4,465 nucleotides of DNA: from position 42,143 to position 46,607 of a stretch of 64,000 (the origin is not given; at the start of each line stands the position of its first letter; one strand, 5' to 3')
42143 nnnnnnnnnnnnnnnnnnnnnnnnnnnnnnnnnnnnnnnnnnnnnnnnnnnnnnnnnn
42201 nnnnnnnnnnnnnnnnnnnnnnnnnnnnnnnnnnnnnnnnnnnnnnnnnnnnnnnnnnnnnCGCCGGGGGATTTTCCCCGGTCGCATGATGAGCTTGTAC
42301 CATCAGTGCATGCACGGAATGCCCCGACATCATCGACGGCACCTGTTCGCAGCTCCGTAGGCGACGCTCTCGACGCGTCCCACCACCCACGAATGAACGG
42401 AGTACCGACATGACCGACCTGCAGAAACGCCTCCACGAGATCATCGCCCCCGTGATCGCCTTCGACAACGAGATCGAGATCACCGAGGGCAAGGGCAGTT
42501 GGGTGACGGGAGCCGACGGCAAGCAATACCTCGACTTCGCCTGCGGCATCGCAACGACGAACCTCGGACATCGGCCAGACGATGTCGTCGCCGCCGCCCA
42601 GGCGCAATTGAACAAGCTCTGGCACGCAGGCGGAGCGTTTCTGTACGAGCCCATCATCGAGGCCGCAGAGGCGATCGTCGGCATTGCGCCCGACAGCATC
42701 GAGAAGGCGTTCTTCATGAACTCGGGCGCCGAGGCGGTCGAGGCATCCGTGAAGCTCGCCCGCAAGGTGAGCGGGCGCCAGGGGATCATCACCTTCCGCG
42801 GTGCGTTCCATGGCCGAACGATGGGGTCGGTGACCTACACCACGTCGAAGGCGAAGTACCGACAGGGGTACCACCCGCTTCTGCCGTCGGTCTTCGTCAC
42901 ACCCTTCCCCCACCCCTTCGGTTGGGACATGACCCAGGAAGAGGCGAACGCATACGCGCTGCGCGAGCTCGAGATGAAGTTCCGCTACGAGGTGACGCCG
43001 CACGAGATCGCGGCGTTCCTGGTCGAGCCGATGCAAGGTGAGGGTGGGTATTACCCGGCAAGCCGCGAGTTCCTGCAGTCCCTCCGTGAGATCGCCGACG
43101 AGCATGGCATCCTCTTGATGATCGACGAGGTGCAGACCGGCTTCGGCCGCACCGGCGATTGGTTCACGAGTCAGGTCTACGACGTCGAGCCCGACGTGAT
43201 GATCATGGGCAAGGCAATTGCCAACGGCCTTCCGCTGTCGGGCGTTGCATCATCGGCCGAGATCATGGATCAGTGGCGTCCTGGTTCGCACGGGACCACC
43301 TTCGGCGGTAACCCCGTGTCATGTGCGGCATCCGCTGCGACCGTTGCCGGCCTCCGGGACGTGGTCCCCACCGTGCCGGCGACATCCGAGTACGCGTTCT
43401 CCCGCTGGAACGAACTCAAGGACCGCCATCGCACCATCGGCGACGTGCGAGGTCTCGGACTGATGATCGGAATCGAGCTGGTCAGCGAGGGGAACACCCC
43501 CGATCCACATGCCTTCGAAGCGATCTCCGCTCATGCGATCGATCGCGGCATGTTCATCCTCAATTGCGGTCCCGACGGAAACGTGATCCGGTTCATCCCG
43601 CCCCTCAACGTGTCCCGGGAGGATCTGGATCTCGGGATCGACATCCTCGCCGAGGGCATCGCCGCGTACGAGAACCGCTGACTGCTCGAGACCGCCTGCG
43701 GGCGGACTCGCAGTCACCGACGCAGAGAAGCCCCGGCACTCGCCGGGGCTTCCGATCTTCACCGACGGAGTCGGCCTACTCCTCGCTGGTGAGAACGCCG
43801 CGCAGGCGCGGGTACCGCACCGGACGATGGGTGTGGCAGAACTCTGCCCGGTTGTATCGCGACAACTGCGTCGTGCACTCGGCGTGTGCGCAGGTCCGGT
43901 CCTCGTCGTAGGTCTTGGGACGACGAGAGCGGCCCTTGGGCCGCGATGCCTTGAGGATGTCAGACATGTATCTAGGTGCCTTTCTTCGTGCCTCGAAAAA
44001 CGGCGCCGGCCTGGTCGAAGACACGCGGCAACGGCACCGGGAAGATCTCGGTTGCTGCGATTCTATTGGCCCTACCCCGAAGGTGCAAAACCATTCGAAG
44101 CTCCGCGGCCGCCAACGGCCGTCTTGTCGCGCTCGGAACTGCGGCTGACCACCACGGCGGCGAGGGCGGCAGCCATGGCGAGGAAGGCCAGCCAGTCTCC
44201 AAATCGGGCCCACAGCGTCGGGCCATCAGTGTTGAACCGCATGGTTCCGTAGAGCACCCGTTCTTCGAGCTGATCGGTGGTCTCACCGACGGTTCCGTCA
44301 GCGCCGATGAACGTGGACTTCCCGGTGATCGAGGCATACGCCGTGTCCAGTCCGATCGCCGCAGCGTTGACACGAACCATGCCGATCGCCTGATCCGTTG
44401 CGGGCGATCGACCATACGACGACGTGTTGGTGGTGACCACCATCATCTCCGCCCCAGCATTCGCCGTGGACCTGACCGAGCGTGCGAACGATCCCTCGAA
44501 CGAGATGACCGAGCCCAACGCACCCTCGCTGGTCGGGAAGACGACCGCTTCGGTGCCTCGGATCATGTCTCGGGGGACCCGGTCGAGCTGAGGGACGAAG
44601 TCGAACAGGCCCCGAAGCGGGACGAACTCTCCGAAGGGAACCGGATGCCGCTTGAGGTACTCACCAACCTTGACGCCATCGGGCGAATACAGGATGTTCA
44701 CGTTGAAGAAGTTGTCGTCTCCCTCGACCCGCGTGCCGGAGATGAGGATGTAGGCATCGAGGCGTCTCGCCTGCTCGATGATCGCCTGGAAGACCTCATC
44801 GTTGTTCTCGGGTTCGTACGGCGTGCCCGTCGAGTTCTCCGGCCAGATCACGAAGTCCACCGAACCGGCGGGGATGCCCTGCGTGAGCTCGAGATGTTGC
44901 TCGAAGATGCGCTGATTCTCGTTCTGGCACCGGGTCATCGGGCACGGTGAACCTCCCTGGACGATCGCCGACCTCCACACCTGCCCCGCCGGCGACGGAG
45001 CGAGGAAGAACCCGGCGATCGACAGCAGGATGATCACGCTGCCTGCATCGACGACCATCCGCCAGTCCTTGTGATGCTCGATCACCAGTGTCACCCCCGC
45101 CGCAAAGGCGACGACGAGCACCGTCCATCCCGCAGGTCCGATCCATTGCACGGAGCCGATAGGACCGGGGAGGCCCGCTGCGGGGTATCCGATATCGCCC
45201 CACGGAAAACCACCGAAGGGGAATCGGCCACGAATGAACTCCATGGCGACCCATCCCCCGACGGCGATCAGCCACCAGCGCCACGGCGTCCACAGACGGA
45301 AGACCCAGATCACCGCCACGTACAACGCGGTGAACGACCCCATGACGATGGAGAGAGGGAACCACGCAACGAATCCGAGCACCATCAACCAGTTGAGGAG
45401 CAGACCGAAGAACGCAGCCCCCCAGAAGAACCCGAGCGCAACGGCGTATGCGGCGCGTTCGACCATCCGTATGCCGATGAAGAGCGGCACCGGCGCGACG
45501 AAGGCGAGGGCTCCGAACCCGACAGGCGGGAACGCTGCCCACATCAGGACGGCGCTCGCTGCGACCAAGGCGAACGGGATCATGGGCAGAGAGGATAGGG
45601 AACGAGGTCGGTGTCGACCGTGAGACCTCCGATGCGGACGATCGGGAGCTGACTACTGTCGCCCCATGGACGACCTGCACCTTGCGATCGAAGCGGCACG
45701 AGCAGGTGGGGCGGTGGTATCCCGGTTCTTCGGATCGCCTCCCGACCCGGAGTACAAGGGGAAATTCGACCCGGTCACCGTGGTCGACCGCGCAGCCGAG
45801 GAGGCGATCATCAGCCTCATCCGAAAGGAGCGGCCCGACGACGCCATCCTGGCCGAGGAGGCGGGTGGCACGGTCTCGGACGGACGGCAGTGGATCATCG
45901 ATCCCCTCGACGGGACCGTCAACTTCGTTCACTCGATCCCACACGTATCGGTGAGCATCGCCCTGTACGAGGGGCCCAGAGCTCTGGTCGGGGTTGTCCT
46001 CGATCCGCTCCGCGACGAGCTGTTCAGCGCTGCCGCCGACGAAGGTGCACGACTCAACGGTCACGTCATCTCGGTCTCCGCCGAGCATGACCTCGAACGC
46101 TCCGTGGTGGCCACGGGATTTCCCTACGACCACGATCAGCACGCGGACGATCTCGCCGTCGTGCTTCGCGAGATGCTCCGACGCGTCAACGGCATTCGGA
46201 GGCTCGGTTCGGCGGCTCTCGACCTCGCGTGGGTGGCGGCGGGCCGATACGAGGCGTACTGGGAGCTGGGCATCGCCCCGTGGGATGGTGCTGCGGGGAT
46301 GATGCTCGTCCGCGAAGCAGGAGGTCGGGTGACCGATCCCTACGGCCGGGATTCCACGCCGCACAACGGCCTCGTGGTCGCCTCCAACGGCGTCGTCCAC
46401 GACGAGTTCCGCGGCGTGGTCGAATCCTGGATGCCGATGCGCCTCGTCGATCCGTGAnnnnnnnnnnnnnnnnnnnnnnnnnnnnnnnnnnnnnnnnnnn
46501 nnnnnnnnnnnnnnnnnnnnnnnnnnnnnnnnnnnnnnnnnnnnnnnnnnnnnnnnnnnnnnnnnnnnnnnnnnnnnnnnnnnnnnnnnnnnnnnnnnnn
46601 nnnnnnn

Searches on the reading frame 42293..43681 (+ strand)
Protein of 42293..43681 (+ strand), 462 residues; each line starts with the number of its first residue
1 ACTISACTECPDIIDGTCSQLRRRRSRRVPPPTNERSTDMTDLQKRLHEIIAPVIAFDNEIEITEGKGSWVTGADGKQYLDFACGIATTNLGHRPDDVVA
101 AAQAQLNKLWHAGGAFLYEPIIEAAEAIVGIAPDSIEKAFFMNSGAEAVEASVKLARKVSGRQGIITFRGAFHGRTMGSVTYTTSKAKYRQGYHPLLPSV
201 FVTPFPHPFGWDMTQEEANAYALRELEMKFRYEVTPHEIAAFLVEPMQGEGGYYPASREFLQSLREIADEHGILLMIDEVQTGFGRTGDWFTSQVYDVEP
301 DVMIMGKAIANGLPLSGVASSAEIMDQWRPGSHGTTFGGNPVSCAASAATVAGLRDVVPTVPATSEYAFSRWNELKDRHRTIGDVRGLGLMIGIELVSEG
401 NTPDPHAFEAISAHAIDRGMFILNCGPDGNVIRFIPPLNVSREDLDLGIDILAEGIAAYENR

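Call 33: search_protein_families(library=ncbifam, proteins=[window:42293-43681:+], max_evalue=0.00001)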
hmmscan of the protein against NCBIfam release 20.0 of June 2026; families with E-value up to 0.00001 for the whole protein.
window:42293-43681:+ (462 aa): 69 families (the best 25 are shown)
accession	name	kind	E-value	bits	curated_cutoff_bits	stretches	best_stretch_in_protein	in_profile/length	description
NF005993.0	PRK08117.1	subfamily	1.6e-156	521.3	574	1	38-461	3-432/433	aspartate aminotransferase family protein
NF004426.0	PRK05769.1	equivalog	4.6e-130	434.3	552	1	43-458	20-439/441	acetyl ornithine aminotransferase family protein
TIGR00700.1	GABAtrnsam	equivalog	1.7e-106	356.3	506.65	1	56-457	12-419/420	4-aminobutyrate--2-oxoglutarate transaminase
NF005376.0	PRK06918.1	equivalog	1.2e-103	347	676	1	36-458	13-443/451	4-aminobutyrate--2-oxoglutarate transaminase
TIGR00707.1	argD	subfamily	5.2e-103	344.8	410.05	1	59-454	9-378/381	acetylornithine/succinylornithine family transaminase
NF004714.0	PRK06058.1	subfamily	9.8e-103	344.2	639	1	41-457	24-445/447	4-aminobutyrate--2-oxoglutarate transaminase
NF005692.0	PRK07495.1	equivalog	3.1e-101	339.1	724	1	40-458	3-421/425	4-aminobutyrate--2-oxoglutarate transaminase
NF005985.0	PRK08088.1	equivalog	1.9e-95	320.1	713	1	45-457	9-422/426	4-aminobutyrate--2-oxoglutarate transaminase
NF002797.0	PRK02936.1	equivalog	1.3e-93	313.8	496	1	60-456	12-377/385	acetylornithine transaminase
NF006228.0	PRK08360.1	equivalog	1.4e-93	314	608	1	61-461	25-429/443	aspartate aminotransferase family protein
NF002874.0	PRK03244.1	equivalog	2.4e-92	309.8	457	1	38-457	5-393/399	acetylornithine transaminase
NF049976.1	AmadipTransam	equivalog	6.8e-91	305.2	650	1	55-457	10-413/416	2-aminoadipate transaminase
NF002325.0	PRK01278.1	subfamily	7.9e-91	304.6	372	1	60-460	14-390/395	acetylornithine transaminase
NF006368.0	PRK08593.1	equivalog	1.1e-90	304.4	570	1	60-460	27-433/448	aspartate aminotransferase family protein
NF005272.0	PRK06777.1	equivalog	6.7e-88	295.1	725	1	73-455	36-418/421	4-aminobutyrate--2-oxoglutarate transaminase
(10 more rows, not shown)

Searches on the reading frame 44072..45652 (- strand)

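Call 33: search_protein_families(library=ncbifam, proteins=[window:44072-45652:-], max_evalue=0.00001)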
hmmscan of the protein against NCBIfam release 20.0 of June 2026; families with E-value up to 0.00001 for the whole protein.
window:44072-45652:- (526 aa): 1 family
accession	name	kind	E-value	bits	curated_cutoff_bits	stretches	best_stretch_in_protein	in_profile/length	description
TIGR00546.1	lnt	equivalog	6.3e-56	190.2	132.9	1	77-454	1-394/395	apolipoprotein N-acyltransferase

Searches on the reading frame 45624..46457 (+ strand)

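Call 33: search_protein_families(library=ncbifam, proteins=[window:45624-46457:+], max_evalue=0.00001)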
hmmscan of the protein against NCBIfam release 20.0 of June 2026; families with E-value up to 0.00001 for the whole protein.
window:45624-46457:+ (277 aa): 7 families
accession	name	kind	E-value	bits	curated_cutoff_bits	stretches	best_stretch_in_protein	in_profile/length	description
NF008027.1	PRK10757.1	equivalog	1.3e-65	221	332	1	18-258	5-249/267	inositol-1-monophosphatase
TIGR02067.1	his_9_HisN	equivalog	3.3e-47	161.1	275.15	1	19-263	3-248/252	histidinol-phosphatase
NF009321.0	PRK12676.1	equivalog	1.9e-40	138.6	264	1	49-259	42-255/264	bifunctional fructose-bisphosphatase/inositol-phosphate phosphatase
TIGR01331.1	bisphos_cysQ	equivalog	2.5e-27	96.1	228.8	1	22-239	6-227/250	3'(2'),5'-bisphosphate nucleotidase CysQ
NF010678.0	PRK14076.1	equivalog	8e-21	74.5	493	1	50-244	41-256/570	bifunctional NADP phosphatase/NAD kinase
NF008182.0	PRK10931.1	equivalog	2.3e-17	62.9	379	1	24-243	9-227/246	3'(2'),5'-bisphosphate nucleotidase CysQ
TIGR01330.1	bisphos_HAL2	equivalog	5e-13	48.6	267.05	0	86-128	133-174/359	3'(2'),5'-bisphosphate nucleotidase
